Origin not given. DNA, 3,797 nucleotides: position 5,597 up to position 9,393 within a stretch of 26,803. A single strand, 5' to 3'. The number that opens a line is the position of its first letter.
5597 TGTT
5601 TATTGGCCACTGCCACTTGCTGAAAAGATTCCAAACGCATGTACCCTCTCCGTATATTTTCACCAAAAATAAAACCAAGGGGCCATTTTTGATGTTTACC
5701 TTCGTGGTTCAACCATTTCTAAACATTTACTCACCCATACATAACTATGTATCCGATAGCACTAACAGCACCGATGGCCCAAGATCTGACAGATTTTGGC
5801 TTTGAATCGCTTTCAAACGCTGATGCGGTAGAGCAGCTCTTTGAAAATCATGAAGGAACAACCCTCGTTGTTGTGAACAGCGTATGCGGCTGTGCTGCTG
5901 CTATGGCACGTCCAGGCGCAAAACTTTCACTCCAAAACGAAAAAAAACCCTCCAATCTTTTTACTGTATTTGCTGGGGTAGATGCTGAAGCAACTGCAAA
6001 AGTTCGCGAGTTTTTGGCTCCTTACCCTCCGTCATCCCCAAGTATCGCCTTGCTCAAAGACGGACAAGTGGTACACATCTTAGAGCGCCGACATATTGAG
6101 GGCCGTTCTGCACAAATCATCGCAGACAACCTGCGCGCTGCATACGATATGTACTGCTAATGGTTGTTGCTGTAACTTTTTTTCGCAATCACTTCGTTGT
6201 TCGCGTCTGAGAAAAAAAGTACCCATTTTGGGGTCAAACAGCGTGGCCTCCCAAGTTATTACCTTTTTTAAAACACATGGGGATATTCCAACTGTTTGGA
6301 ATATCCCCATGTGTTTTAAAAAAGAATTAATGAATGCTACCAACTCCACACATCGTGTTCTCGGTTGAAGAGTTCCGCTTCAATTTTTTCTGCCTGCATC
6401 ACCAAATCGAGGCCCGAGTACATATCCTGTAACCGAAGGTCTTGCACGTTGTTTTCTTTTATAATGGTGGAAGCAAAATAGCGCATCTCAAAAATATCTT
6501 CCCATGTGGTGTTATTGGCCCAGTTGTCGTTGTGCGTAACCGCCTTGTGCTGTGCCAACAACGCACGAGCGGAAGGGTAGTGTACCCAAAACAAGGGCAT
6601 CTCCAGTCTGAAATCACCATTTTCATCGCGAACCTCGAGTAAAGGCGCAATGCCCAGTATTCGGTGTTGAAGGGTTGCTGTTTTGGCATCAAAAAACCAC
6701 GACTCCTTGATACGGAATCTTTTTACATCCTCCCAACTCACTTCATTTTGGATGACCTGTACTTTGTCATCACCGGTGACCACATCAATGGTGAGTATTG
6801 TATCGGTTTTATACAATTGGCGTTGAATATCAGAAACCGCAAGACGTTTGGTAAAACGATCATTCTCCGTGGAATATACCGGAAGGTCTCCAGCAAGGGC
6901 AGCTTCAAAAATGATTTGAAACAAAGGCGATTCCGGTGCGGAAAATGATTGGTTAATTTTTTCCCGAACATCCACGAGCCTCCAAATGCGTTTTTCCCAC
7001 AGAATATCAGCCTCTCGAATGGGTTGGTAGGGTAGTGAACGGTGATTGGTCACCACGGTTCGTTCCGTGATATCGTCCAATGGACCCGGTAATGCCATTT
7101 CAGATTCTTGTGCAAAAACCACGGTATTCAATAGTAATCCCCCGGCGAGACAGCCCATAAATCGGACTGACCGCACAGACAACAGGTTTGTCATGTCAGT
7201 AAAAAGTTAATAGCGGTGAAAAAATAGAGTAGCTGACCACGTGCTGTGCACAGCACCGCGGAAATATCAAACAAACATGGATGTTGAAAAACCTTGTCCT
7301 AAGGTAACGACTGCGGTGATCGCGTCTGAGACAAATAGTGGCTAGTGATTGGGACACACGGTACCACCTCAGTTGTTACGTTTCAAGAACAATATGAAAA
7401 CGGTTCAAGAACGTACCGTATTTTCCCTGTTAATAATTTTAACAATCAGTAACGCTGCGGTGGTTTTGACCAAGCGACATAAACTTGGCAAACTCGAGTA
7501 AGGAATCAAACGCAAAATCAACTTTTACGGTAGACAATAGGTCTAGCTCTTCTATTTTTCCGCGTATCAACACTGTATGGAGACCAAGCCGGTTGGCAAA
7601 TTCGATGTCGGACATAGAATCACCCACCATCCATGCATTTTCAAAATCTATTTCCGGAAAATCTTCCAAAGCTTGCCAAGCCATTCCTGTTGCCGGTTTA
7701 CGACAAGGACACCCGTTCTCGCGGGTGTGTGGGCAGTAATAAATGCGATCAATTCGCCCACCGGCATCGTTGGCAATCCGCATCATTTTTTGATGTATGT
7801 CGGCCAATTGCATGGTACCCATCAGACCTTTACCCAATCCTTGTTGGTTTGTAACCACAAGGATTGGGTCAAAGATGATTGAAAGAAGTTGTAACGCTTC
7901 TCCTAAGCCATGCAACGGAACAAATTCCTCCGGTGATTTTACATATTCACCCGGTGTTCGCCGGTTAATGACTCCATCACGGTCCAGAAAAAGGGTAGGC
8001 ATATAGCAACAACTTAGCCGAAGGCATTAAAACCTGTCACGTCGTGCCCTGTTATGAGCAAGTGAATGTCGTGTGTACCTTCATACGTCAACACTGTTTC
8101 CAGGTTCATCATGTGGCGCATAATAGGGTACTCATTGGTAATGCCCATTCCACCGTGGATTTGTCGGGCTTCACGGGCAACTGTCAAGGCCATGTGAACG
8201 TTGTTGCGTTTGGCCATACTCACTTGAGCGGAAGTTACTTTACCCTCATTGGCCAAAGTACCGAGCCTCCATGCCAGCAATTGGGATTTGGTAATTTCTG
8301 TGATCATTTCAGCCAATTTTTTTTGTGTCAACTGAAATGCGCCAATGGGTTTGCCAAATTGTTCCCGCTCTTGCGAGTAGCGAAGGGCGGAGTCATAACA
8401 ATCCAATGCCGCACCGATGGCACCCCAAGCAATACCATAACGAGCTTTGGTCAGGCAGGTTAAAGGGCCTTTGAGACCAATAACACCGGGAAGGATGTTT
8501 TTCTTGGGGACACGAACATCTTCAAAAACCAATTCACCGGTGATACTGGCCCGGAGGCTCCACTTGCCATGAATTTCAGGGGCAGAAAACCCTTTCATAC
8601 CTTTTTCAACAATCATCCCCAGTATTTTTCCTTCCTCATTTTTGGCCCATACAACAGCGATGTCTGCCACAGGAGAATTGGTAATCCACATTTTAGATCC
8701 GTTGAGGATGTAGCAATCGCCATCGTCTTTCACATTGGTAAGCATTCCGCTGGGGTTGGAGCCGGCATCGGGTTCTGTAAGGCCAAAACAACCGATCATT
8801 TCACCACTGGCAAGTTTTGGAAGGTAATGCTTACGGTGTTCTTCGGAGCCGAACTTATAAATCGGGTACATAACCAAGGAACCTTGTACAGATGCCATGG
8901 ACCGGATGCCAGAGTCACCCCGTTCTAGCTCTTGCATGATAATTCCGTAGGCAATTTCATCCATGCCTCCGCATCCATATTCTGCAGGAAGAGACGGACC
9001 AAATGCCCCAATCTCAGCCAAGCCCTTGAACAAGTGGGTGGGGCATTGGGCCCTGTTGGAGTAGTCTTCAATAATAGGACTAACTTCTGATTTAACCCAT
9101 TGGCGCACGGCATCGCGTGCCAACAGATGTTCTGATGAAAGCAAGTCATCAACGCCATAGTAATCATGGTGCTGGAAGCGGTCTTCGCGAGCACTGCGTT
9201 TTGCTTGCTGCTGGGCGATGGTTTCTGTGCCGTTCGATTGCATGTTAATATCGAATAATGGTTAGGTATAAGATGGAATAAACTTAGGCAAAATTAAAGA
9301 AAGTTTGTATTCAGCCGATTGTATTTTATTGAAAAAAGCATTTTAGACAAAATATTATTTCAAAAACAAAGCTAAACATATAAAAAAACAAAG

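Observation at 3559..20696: Co-oriented family of ~77-bp intergenic hairpin elements with GTAAC...GTTAC ends (candidate new REP/REPIN/MITE or structured ncRNA family)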

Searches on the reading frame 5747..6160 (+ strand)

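Call 10: search_protein_families(library=ncbifam, proteins=[window:5747-6160:+])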
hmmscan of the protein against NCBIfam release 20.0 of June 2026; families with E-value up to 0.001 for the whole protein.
window:5747-6160:+ (137 aa): 1 family
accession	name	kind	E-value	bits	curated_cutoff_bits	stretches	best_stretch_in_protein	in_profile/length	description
TIGR04191.1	YphP_YqiW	subfamily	1.8e-57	193.3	100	1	2-137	1-136/136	BrxA/BrxB family bacilliredoxin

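Call 11: search_protein_families(library=pfam, proteins=[window:5747-6160:+])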
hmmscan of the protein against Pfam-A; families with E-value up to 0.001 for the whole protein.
window:5747-6160:+ (137 aa): 1 family
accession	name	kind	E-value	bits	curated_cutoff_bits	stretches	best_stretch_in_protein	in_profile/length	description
PF06491.16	Disulph_isomer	-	1.5e-58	197.2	25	1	2-137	1-136/136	Disulphide isomerase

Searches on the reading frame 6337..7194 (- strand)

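Call 10: search_protein_families(library=ncbifam, proteins=[window:6337-7194:-])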
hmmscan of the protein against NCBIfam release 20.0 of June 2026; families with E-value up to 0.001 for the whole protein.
window:6337-7194:- (285 aa): 1 family
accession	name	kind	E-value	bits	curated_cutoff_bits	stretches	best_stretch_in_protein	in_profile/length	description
TIGR03523.1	GldN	equivalog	2e-49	168.4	85.9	1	37-285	28-280/280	type IX secretion system ring subunit PorN/GldN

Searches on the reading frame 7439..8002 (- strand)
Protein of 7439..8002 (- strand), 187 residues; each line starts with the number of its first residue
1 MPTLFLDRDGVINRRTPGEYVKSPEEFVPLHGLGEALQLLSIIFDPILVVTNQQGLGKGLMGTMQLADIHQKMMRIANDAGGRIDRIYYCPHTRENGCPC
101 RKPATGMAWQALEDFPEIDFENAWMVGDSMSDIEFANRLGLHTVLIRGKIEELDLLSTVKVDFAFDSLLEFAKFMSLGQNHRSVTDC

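Call 10: search_protein_families(library=ncbifam, proteins=[window:7439-8002:-])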
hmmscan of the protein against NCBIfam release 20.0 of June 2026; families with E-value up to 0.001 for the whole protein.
window:7439-8002:- (187 aa): 12 families
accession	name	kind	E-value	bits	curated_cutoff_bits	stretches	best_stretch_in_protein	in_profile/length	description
NF006506.0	PRK08942.1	equivalog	1.2e-42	145.5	178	1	2-175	4-177/182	D-glycero-beta-D-manno-heptose 1,7-bisphosphate 7-phosphatase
TIGR01656.1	Histidinol-ppas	subfamily_domain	6.6e-37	126.7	84.15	1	2-146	1-146/149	histidinol-phosphate phosphatase domain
TIGR01662.1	HAD-SF-IIIA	subfamily_domain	1.1e-28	100.1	44.6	1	3-146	2-138/141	HAD-IIIA family hydrolase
TIGR00213.1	GmhB_yaeD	subfamily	1.5e-23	83.4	149.6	1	2-148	2-153/176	D-glycero-beta-D-manno-heptose 1,7-bisphosphate 7-phosphatase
NF003937.0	PRK05446.1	equivalog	1.1e-21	77.3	443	1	3-148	5-150/355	bifunctional histidinol-phosphatase/imidazoleglycerol-phosphate dehydratase HisB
NF050049.1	HBPPhtaseGmhB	domain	9.2e-21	74.4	250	1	3-156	5-154/171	D-glycero-alpha-D-manno-heptose-1,7-bisphosphate 7-phosphatase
TIGR01261.1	hisB_Nterm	equivalog_domain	3.5e-19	68.9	140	1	2-146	2-146/161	histidinol-phosphatase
NF005264.0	PRK06769.1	equivalog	3.4e-18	66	217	1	3-148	6-138/175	HAD-IIIA family hydrolase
TIGR02253.1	CTE7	subfamily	0.00023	21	169.75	1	99-170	147-219/221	TIGR02253 family HAD-type hydrolase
NF009695.0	PRK13222.1-2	equivalog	0.00042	19.9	225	1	99-176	147-223/226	phosphoglycolate phosphatase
TIGR01664.1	DNA-3'-Pase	equivalog_domain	0.00045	20.2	107.65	1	47-141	61-157/167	DNA 3'-phosphatase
NF009804.0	PRK13288.1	equivalog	0.00047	19.7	218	1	103-175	139-210/215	pyrophosphatase PpaX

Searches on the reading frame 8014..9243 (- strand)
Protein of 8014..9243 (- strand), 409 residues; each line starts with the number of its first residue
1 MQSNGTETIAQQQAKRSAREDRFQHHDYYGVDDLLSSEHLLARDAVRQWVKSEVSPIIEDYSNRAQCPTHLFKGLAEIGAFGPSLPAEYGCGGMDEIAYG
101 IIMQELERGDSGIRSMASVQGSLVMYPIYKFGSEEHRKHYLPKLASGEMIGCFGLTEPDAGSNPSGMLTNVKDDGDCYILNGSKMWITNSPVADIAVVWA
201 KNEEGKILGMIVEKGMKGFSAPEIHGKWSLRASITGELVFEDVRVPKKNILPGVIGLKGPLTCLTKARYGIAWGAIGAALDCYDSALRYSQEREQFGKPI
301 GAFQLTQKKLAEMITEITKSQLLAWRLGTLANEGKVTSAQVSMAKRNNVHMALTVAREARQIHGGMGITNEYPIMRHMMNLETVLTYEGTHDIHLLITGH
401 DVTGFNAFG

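Call 10: search_protein_families(library=ncbifam, proteins=[window:8014-9243:-])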
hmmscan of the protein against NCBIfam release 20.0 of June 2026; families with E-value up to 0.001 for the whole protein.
window:8014-9243:- (409 aa): 20 families
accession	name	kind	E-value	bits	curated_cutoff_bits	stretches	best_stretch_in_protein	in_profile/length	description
NF042972.1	AcrlCoAredClosAcrC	equivalog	3.9e-80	269.3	640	1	35-402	5-376/378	acryloyl-CoA reductase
NF045552.1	GlutCoADH_Des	equivalog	5.3e-76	256.3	470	1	35-404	5-381/387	glutaryl-CoA dehydrogenase Acd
NF052270.1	Staph_DH_FadE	equivalog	2.9e-72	243.6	600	1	26-408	12-399/400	acyl-CoA dehydrogenase FadE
NF058590.1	AcCoDHFadEBacil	equivalog_domain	2.2e-67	227.9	600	1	35-398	21-406/586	acyl-CoA dehydrogenase FadE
NF053553.1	prodigi_MBC_PigA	equivalog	1e-49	169.7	500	1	41-394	11-371/381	prodigiosin MBC biosynthesis dehydrogenase PigA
NF045652.1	ProlPCPDhRedW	equivalog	1.2e-48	165.8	650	1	72-370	37-342/376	L-prolyl-[peptidyl-carrier protein] dehydrogenase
NF042439.1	SulpropCoADesulf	equivalog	1.4e-44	152.4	600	1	45-382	3-350/379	3-sulfinopropanoyl-CoA desulfinase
NF043006.1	CyhCrbnylCoADH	equivalog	2e-42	145.5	650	1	40-402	9-375/380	cyclohexane-1-carbonyl-CoA dehydrogenase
NF008997.0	PRK12341.1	equivalog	5.4e-37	127.7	537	1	36-402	6-376/382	acyl-CoA dehydrogenase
NF002885.1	PRK03354.1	equivalog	1.3e-36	126.4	540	1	37-402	7-373/378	crotonobetainyl-CoA dehydrogenase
TIGR03207.1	cyc_hxne_CoA_dh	equivalog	3.7e-34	118.1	575.35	1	44-394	10-363/372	cyclohexanecarboxyl-CoA dehydrogenase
NF007000.1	PRK09463.1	subfamily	6.7e-24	84.2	600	1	59-370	63-400/726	acyl-CoA dehydrogenase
TIGR03204.1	pimC_large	equivalog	6.6e-20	71.3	623.85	1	36-339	5-311/395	pimeloyl-CoA dehydrogenase large subunit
NF009586.0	PRK13026.1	subfamily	4.2e-19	68.3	608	1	64-370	106-435/777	acyl-CoA dehydrogenase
TIGR03203.1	pimD_small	equivalog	3.9e-16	59.1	652.7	1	74-395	45-369/378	pimeloyl-CoA dehydrogenase small subunit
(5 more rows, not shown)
